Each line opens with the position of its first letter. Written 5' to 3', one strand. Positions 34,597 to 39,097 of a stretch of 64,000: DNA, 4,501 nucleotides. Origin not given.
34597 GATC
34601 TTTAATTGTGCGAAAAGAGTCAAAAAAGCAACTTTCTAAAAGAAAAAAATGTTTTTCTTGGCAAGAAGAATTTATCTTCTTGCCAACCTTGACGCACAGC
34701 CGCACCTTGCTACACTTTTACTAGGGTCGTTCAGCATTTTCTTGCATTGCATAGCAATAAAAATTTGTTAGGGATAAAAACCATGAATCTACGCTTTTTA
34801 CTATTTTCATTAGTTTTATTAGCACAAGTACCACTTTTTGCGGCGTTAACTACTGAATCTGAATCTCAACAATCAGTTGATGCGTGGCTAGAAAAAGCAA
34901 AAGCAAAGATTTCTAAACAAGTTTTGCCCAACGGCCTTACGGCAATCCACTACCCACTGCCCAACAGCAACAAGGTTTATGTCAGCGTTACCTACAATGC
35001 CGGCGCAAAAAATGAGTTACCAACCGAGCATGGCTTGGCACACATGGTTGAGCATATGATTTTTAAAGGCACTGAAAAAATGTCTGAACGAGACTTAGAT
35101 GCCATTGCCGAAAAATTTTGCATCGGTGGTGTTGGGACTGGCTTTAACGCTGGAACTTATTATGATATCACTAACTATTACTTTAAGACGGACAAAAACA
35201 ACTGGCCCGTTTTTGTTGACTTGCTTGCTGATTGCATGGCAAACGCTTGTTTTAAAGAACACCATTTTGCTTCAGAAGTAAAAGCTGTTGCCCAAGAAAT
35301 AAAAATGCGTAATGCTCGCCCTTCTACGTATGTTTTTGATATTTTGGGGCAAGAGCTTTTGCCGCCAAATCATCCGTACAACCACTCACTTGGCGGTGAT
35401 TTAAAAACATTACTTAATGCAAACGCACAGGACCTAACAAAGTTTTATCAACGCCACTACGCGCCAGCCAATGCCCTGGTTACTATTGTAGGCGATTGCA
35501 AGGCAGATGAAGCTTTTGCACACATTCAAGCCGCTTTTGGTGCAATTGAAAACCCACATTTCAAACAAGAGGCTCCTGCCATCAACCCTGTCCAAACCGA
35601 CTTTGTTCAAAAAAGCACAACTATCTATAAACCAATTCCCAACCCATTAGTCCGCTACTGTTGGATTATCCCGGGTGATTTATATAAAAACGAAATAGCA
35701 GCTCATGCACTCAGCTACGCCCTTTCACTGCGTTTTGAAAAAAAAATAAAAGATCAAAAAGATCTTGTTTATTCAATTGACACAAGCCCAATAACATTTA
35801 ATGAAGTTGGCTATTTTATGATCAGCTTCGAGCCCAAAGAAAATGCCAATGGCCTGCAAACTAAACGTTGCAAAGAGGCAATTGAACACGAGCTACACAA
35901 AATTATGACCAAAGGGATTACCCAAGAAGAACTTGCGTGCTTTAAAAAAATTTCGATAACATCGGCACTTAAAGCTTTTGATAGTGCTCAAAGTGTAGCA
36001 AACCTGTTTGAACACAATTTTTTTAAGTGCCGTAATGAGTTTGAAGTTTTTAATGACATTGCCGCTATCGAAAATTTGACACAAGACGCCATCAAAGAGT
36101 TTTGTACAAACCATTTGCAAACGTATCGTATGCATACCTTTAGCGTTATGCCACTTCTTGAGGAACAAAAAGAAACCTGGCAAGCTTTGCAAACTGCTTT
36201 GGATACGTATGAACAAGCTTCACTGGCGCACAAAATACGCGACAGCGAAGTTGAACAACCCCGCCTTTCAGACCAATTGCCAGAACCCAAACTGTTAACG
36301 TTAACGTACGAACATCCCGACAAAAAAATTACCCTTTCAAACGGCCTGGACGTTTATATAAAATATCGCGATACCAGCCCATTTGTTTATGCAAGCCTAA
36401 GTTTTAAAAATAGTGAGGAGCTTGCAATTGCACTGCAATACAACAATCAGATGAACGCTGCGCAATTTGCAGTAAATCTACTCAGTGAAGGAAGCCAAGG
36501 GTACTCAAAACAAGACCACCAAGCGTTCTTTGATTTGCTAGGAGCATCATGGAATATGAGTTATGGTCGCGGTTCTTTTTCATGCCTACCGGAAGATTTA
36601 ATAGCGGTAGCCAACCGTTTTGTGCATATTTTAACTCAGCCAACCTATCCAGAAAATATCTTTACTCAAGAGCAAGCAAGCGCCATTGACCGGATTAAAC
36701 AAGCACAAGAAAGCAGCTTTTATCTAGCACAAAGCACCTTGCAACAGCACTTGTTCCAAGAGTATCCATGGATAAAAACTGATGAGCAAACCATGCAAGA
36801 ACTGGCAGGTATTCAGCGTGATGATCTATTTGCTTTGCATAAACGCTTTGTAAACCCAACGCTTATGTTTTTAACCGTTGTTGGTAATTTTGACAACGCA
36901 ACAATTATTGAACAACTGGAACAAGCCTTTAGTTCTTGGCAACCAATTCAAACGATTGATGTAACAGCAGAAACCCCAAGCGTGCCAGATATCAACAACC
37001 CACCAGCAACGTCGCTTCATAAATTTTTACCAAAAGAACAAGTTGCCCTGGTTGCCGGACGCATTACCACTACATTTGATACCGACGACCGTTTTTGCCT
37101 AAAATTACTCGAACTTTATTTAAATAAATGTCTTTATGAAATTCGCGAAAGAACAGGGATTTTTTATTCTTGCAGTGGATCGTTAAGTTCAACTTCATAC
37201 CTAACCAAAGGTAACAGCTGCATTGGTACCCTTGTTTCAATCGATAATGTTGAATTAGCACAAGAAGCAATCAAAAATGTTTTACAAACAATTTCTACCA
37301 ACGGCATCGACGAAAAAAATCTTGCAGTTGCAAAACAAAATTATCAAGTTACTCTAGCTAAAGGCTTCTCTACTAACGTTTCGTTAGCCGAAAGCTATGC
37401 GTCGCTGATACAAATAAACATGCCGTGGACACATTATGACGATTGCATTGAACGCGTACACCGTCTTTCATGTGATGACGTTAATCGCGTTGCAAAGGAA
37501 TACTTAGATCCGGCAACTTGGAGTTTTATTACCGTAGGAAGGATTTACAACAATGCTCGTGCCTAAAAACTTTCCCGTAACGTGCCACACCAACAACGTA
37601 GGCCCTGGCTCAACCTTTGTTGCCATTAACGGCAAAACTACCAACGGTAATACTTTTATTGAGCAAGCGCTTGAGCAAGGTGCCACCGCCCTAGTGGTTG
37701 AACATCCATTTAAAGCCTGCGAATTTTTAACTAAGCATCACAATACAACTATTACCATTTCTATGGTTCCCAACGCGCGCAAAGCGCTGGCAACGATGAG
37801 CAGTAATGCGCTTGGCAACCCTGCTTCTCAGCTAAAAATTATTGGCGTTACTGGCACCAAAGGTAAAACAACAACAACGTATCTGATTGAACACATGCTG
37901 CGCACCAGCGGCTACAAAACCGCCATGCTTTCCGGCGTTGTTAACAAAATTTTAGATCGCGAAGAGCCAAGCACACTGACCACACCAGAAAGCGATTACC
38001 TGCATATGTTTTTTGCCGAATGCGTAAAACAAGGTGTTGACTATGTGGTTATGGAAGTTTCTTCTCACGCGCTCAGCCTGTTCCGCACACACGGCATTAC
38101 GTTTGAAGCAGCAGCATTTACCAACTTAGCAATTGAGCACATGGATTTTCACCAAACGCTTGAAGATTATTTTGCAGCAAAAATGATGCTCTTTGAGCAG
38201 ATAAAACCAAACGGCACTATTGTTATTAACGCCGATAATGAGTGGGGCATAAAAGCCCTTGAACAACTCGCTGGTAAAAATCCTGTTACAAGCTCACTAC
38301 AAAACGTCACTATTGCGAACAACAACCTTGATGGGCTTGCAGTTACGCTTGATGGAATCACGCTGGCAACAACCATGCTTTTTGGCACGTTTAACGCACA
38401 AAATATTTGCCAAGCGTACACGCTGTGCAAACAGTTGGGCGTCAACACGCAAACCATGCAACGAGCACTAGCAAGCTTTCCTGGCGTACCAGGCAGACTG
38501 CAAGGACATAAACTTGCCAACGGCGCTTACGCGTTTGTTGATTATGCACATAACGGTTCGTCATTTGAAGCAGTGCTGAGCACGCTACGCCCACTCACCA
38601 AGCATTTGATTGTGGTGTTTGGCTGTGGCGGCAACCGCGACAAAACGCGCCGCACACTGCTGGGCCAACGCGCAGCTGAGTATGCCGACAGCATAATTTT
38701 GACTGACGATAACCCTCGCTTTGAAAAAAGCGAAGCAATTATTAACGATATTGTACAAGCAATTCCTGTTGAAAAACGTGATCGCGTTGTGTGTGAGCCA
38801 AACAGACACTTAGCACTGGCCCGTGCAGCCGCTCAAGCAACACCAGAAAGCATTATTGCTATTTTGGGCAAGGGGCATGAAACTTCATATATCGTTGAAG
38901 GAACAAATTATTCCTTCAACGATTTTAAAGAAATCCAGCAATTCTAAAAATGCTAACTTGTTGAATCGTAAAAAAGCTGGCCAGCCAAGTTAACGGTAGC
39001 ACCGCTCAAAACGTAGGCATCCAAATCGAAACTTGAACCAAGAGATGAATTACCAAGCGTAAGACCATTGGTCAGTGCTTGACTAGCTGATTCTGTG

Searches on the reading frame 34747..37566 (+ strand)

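Call 38: search_protein_families(library=pfam, proteins=[window:34747-37566:+], max_evalue=0.00001)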
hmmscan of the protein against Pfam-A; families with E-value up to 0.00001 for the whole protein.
window:34747-37566:+ (939 aa): 2 families
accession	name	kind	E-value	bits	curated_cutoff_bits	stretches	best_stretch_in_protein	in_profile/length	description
PF05193.26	Peptidase_M16_C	-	3.3e-41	141.6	23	2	225-397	2-175/181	Peptidase M16 inactive domain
PF00675.25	Peptidase_M16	-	1.6e-26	93.4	22.3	1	72-201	8-132/149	Insulinase (Peptidase family M16)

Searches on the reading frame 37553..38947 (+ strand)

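Call 38: search_protein_families(library=pfam, proteins=[window:37553-38947:+], max_evalue=0.00001)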
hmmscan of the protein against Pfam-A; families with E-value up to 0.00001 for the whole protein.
window:37553-38947:+ (464 aa): 2 families
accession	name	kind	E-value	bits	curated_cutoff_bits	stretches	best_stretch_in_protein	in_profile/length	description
PF08245.18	Mur_ligase_M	-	2.2e-41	142.5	24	1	99-290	1-198/200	Mur ligase middle domain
PF02875.26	Mur_ligase_C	-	1.1e-24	88.1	28.4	1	314-441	1-127/127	Mur ligase, glutamate ligase domain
